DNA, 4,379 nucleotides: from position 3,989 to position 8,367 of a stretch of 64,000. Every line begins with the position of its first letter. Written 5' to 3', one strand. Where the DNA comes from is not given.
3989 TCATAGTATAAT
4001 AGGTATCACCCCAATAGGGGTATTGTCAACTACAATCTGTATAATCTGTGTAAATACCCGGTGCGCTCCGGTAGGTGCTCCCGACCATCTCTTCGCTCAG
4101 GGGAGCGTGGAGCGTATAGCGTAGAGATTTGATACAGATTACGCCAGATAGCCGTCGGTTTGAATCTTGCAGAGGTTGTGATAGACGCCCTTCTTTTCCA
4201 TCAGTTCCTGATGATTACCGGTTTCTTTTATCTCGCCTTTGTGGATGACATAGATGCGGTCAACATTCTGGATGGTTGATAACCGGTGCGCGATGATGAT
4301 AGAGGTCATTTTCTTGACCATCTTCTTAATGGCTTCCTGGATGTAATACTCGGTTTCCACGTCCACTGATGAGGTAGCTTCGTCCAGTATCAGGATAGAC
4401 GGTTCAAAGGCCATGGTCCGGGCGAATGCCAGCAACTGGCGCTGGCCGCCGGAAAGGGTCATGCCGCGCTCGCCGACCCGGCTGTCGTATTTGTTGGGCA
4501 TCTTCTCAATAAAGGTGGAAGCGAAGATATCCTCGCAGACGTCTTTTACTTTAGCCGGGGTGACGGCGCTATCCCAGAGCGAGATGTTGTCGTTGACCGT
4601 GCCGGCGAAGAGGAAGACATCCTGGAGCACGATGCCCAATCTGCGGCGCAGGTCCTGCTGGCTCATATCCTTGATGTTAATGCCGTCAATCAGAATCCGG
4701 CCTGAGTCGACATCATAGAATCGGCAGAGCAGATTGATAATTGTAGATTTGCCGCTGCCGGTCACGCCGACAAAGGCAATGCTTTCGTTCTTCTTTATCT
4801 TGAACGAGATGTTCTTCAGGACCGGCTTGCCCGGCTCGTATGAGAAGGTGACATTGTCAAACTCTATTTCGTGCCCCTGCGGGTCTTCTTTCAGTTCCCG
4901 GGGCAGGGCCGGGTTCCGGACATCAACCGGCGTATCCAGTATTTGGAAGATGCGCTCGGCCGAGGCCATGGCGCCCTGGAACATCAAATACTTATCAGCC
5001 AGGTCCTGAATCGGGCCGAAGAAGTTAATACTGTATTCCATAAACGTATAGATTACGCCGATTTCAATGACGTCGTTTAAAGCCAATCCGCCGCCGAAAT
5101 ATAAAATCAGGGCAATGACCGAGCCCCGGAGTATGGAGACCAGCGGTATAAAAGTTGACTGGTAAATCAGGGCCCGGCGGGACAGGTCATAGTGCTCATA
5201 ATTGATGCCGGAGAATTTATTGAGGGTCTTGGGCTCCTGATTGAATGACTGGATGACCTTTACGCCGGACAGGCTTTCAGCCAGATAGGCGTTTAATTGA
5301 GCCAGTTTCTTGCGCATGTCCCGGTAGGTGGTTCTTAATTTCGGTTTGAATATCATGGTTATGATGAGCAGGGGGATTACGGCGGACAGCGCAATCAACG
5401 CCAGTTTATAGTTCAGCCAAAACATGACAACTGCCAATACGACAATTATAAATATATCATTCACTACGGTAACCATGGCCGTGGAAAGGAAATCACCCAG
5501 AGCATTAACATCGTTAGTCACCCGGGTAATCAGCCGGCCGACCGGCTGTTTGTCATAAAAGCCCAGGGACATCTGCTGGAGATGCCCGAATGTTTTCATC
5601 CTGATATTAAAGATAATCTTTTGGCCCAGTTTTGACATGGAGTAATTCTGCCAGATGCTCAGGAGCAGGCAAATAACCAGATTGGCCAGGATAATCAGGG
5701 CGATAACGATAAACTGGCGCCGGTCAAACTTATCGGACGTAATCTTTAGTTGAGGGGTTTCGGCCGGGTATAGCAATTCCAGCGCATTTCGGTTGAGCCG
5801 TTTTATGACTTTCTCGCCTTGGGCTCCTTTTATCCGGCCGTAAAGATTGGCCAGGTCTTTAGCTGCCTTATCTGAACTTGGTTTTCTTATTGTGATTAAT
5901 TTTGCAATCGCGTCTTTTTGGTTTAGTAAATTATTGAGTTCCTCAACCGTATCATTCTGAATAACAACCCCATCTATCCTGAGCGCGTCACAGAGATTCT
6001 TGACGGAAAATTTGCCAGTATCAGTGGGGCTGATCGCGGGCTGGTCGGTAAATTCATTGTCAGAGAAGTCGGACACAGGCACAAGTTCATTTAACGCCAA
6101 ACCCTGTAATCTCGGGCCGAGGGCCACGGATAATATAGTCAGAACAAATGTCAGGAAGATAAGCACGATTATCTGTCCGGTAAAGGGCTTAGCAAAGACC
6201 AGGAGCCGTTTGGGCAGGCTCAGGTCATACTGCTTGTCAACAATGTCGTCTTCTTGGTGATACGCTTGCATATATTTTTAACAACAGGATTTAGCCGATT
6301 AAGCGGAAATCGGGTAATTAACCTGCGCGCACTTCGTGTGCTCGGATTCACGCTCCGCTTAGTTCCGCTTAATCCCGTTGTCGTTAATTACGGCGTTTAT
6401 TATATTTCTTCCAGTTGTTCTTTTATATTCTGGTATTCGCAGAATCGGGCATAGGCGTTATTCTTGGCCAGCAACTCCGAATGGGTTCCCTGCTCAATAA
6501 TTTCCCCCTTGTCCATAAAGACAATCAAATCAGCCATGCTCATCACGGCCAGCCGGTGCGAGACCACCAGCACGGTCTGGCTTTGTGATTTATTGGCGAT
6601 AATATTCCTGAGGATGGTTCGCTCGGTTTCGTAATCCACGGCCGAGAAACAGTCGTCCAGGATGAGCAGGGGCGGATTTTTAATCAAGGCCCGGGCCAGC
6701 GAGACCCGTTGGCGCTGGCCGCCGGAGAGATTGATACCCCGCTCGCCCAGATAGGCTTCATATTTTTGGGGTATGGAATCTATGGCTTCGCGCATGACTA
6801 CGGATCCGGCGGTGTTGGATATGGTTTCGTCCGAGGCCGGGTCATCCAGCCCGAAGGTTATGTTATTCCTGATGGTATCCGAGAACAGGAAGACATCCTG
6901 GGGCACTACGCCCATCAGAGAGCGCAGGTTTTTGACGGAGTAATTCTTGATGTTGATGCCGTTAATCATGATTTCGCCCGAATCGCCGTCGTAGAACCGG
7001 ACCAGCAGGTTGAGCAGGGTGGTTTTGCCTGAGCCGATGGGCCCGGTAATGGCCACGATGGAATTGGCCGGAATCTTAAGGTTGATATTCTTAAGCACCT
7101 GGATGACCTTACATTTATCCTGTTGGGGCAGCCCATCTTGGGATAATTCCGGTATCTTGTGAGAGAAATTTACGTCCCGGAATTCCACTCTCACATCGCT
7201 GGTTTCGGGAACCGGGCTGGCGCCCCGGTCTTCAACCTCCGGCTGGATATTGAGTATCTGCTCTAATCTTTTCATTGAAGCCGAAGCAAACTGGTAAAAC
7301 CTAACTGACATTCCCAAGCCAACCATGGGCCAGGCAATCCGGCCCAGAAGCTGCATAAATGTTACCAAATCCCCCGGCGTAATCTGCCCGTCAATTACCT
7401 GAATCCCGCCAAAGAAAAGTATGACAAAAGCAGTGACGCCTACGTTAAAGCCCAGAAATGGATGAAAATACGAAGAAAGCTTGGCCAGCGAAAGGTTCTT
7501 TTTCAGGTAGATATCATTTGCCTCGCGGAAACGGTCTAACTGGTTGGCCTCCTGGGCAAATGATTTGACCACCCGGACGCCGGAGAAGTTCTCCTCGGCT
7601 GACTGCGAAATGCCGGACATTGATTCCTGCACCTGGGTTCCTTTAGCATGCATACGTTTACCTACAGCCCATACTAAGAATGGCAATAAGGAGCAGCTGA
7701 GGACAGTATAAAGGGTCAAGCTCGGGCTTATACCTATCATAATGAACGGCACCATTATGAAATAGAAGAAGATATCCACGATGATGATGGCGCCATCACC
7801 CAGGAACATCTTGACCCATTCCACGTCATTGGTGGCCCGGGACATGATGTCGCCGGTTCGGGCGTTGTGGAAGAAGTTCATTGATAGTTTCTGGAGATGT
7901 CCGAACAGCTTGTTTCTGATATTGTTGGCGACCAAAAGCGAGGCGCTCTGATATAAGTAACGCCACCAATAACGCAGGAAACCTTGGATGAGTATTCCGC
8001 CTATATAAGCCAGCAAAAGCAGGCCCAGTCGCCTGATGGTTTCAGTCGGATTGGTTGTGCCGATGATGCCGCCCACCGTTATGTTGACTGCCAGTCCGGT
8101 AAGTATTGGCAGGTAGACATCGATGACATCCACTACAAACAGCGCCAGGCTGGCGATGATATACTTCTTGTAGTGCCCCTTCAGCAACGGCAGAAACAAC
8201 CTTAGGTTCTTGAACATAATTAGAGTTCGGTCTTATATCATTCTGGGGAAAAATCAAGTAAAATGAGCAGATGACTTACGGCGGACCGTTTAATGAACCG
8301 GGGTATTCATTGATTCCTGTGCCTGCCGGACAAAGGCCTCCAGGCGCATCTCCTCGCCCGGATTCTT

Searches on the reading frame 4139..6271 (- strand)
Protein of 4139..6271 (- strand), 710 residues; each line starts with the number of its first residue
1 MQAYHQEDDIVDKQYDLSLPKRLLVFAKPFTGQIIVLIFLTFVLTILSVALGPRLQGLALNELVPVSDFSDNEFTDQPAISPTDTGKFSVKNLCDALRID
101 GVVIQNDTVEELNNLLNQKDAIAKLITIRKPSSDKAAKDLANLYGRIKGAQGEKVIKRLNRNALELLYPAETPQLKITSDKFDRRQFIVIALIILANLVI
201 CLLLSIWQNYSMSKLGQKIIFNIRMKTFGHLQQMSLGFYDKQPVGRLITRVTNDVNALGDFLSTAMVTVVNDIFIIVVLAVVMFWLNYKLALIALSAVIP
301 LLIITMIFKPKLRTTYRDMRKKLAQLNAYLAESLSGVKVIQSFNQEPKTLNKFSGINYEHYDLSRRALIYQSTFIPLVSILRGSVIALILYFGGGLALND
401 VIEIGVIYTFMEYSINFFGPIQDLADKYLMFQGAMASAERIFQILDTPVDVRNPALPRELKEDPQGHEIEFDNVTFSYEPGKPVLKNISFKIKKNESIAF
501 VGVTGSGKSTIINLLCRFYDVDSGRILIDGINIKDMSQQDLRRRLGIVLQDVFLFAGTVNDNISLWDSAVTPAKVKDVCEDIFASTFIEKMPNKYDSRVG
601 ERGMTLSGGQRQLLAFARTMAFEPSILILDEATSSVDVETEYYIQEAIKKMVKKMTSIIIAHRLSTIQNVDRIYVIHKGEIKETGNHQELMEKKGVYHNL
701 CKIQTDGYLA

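Call 30: search_protein_families(library=pfam, proteins=[window:4139-6271:-], max_evalue=0.00001)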
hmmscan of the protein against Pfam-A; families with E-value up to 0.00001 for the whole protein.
window:4139-6271:- (710 aa): 3 families
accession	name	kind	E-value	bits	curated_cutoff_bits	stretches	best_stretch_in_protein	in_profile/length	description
PF00664.28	ABC_membrane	-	1.8e-47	162.8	28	1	180-420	31-273/274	ABC transporter transmembrane region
PF00005.33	ABC_tran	-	1.4e-30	107.1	25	1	485-634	1-137/137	ABC transporter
PF02463.25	SMC_N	-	5.7e-08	32.9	40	1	546-678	131-213/220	RecF/RecN/SMC N terminal domain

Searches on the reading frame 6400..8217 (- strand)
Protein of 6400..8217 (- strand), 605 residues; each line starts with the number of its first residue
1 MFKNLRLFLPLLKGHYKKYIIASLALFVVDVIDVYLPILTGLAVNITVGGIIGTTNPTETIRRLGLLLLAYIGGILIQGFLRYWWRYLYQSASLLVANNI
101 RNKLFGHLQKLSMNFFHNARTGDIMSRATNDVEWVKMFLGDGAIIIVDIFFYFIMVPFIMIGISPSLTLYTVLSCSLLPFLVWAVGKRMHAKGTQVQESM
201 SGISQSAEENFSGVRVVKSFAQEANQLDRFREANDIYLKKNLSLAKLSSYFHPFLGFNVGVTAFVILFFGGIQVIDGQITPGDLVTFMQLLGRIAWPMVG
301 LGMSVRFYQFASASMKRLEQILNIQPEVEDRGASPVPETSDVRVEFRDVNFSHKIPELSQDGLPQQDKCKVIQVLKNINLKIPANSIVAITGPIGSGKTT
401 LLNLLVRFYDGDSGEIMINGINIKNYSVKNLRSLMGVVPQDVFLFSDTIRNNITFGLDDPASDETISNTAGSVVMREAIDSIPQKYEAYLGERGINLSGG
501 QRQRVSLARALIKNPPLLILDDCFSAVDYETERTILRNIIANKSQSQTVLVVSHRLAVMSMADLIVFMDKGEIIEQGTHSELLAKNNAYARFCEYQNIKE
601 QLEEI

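Call 30: search_protein_families(library=pfam, proteins=[window:6400-8217:-], max_evalue=0.00001)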
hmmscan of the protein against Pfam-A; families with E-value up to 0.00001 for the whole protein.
window:6400-8217:- (605 aa): 3 families
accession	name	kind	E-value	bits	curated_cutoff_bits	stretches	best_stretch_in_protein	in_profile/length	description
PF00664.28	ABC_membrane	-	6.4e-43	147.8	28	1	20-295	2-271/274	ABC transporter transmembrane region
PF00005.33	ABC_tran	-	1e-30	107.6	25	1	375-524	1-136/137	ABC transporter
PF02463.25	SMC_N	-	1.3e-08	35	40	1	407-567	102-210/220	RecF/RecN/SMC N terminal domain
